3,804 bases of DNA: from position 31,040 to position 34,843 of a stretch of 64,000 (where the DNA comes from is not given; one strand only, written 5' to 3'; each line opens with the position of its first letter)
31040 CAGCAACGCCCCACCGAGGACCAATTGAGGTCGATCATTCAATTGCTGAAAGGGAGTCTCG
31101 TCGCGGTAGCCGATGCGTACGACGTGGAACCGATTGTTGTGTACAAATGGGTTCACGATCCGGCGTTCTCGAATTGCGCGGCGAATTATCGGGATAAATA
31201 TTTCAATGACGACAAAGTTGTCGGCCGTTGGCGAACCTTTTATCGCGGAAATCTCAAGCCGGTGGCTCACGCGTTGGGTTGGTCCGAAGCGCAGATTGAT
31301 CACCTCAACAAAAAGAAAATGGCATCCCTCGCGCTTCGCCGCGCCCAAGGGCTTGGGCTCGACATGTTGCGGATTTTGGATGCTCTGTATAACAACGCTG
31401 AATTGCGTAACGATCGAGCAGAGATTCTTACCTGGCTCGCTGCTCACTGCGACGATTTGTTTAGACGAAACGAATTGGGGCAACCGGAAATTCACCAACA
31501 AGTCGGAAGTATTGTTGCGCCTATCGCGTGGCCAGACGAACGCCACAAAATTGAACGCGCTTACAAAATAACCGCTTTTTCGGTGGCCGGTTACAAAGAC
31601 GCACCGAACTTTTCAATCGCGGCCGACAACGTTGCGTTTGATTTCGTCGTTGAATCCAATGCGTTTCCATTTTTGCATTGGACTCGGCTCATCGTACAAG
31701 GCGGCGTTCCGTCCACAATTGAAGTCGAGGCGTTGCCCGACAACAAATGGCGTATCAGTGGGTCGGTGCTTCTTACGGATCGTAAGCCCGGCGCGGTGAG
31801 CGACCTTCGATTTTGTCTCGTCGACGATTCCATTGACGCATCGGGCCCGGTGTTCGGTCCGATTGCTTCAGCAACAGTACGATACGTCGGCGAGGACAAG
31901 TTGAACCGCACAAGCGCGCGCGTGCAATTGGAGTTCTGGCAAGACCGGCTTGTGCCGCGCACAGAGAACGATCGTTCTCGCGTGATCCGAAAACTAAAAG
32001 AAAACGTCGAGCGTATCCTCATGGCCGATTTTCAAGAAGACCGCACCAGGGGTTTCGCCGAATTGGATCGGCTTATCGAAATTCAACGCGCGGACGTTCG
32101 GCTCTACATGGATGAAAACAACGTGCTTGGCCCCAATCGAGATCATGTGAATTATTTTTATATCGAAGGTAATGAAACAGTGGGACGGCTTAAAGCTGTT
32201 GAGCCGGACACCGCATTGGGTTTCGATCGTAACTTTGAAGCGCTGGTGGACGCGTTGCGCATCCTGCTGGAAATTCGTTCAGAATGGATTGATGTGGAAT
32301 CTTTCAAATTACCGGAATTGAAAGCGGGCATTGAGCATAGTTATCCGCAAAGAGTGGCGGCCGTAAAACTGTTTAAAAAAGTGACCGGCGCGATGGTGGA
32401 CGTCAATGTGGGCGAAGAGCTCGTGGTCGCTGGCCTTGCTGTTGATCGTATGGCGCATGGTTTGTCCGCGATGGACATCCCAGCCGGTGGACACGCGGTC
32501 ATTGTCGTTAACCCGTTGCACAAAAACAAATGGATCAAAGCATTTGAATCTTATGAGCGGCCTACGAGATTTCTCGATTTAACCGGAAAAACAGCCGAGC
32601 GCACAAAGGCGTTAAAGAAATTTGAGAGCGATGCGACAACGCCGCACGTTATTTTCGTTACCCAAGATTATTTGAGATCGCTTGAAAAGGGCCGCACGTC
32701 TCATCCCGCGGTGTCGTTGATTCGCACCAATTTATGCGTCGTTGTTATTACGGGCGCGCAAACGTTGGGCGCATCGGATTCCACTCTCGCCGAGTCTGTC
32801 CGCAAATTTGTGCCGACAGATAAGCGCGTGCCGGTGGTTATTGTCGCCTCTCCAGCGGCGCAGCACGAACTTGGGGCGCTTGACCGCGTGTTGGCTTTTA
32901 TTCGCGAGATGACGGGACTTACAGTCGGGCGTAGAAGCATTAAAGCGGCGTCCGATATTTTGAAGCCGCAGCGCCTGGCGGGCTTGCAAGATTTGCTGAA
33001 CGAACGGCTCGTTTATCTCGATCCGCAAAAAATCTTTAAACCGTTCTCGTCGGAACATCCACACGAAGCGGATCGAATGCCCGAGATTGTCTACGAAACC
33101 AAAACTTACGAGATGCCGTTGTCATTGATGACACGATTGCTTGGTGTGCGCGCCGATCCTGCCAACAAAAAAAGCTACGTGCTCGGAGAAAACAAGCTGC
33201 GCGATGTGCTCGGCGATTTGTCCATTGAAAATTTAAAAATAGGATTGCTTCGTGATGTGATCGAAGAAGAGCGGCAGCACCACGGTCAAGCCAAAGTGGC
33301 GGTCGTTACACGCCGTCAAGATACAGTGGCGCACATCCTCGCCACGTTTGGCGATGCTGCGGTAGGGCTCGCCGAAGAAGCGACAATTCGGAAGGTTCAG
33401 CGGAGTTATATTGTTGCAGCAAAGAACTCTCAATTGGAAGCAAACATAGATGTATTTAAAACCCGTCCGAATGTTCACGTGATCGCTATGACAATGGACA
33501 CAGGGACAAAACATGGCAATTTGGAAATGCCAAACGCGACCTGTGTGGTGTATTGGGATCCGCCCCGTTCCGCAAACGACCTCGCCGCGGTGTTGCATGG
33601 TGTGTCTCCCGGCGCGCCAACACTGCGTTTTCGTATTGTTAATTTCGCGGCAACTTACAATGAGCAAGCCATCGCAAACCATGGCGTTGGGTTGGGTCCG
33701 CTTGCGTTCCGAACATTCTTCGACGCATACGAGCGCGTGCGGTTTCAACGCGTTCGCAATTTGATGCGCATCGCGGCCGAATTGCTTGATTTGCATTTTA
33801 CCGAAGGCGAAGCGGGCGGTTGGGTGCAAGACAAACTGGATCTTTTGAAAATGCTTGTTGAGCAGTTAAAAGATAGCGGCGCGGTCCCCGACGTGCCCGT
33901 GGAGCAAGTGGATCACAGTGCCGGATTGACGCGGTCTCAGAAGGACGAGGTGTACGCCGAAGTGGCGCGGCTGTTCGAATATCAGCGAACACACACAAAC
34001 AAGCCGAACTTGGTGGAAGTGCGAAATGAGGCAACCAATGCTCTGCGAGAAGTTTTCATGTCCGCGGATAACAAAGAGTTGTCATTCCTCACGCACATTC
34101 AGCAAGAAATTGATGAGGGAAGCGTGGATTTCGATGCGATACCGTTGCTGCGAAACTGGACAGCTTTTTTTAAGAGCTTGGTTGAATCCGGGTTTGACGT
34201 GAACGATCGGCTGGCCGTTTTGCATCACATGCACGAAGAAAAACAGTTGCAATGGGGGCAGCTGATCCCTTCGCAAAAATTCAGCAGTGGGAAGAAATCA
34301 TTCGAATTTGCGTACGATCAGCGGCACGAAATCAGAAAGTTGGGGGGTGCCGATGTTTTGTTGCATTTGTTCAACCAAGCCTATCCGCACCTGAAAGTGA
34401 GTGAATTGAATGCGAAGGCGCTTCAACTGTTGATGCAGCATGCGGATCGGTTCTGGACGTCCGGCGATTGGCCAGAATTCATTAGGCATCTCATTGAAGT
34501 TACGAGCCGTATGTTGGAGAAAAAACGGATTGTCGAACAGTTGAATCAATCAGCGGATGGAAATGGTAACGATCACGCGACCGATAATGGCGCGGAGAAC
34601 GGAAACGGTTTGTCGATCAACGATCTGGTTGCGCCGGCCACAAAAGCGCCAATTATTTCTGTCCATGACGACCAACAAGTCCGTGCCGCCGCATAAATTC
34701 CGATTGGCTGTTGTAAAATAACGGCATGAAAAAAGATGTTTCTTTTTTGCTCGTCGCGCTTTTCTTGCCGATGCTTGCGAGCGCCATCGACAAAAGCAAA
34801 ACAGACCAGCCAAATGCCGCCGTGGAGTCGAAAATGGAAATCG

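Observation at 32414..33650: SNF2-type ATPase scaffold in the giant ORF with every catalytic motif substituted (likely pseudo-ATPase)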

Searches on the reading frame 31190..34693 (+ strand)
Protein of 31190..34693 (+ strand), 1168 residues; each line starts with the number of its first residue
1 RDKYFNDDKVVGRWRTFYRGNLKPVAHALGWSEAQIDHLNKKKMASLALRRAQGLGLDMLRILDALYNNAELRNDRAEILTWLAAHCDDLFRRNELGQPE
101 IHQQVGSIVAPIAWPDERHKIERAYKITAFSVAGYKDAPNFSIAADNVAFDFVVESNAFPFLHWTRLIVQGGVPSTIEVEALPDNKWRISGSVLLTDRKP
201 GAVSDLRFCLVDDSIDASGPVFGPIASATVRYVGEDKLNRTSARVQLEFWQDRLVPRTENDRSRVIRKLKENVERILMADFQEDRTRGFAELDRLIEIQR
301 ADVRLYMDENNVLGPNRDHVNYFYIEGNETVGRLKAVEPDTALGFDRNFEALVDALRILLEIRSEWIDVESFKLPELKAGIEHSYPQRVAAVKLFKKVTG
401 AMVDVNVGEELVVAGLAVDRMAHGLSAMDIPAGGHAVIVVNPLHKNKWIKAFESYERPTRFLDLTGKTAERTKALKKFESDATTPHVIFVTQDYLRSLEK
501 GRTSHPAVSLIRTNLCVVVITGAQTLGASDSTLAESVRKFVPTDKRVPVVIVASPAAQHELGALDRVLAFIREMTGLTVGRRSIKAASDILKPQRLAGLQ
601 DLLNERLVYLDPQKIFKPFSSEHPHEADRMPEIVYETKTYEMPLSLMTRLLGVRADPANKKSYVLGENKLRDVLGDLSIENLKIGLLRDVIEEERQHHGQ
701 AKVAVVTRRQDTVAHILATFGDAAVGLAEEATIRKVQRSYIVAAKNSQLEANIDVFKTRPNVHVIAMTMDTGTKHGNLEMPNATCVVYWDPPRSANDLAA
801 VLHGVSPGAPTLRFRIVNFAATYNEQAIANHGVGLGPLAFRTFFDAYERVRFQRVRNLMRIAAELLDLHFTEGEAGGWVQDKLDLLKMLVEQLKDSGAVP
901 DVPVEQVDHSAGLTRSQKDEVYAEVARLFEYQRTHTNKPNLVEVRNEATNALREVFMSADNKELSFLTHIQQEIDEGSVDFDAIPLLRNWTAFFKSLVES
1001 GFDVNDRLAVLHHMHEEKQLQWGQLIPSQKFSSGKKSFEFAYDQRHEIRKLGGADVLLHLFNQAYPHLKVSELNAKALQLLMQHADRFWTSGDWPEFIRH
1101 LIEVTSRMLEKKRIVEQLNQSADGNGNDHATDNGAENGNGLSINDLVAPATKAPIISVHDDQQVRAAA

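Call 36: search_protein_families(library=padloc, proteins=[window:31190-34693:+], max_evalue=10)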
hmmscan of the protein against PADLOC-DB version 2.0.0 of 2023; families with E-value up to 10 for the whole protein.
window:31190-34693:+ (1168 aa): 0 families

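Call 37: search_protein_families(library=phrogs, proteins=[window:31190-34693:+], max_evalue=10)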
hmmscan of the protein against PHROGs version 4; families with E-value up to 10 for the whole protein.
window:31190-34693:+ (1168 aa): 0 families

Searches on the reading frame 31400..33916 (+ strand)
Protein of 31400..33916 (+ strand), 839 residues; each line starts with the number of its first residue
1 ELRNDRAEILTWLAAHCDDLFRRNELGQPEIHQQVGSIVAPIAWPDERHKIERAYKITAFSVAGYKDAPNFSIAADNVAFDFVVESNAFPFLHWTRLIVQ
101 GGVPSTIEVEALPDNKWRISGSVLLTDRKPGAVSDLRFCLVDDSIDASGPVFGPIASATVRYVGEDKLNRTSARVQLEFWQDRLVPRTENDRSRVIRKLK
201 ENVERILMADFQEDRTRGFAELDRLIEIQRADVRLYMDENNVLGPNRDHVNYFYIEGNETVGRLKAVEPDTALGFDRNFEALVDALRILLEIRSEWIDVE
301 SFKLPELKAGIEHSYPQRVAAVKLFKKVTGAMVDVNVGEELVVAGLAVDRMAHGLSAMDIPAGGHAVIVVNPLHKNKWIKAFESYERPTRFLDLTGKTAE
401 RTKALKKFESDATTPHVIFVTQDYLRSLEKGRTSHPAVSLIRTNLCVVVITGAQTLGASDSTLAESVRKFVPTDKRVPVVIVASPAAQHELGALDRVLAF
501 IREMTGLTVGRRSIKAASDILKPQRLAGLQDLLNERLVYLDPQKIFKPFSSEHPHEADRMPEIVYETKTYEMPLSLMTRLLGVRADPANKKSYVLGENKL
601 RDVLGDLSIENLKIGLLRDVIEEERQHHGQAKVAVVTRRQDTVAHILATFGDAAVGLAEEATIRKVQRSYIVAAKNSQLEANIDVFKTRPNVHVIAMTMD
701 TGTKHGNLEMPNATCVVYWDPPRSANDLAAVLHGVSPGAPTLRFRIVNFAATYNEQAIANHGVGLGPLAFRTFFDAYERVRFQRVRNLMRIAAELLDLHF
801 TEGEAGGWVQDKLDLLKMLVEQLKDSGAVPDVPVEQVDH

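Call 28: find_homologous_proteins(query=A1, max_evalue=0.01)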
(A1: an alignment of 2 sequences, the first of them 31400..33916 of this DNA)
Query A1 (2 sequences): 8000 candidates shared short words with the query, none scored E <= 0.01.

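Call 32: find_related_loci(query=A1, collection=genome_contigs, flank=10000)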
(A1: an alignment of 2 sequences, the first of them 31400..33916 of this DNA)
Query A1 (839 aa) in genome_contigs; peptide patterns used: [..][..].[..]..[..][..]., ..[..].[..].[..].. (x = any residue, [..] = any of these).
47 stretches matched a pattern, but none encodes a relative of the query by tblastn (E <= 1e-3).

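Call 33: find_related_loci(query=A1, collection=metagenome_contigs, flank=10000)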
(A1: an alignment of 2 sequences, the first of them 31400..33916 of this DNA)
Query A1 (839 aa) in metagenome_contigs; peptide patterns used: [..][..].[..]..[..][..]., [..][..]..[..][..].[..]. (x = any residue, [..] = any of these).
200 stretches matched a pattern, but none encodes a relative of the query by tblastn (E <= 1e-3).
